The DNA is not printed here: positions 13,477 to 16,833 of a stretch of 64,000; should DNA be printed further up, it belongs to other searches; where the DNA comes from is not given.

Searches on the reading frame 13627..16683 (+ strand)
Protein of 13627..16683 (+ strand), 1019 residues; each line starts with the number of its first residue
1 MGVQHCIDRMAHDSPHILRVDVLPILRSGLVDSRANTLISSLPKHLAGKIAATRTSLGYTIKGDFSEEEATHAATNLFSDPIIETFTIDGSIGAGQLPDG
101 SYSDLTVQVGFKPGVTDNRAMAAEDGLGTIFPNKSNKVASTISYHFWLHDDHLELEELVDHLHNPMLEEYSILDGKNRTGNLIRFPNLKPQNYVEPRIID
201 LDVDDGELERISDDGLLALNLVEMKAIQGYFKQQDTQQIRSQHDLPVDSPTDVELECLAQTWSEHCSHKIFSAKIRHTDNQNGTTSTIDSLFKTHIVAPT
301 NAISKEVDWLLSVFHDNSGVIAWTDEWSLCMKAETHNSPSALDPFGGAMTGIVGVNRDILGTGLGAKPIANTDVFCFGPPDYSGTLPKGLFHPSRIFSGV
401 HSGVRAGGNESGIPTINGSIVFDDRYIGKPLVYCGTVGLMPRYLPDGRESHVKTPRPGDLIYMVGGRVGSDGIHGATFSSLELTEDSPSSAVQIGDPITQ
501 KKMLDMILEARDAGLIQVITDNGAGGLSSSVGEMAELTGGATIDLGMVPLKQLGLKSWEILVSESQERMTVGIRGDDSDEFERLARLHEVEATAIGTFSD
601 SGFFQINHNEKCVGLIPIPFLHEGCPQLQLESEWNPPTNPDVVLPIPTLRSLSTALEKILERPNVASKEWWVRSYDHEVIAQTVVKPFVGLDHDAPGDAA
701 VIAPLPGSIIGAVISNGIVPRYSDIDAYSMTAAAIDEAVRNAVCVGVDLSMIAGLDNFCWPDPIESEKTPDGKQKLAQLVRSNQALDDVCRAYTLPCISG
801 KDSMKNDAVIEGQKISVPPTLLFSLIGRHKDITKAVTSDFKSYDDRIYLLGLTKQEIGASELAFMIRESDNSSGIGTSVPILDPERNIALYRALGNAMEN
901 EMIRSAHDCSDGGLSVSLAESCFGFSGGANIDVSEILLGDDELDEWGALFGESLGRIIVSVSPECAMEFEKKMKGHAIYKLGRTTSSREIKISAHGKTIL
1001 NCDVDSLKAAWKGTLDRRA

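Call 63: search_protein_families(library=pfam, proteins=[window:13627-16683:+], max_evalue=0.0001)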
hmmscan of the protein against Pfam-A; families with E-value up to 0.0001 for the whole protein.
window:13627-16683:+ (1019 aa): 3 families
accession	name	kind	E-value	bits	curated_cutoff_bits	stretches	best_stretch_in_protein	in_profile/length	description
PF02769.27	AIRS_C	-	2e-43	148.7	23.1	2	456-602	1-149/156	AIR synthase related protein, C-terminal domain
PF00586.29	AIRS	-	1.7e-22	80.4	24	1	316-440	2-112/112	AIR synthase related protein, N-terminal domain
PF18072.6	FGAR-AT_linker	-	1.7e-13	51.3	26.6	1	208-269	1-50/50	Formylglycinamide ribonucleotide amidotransferase linker domain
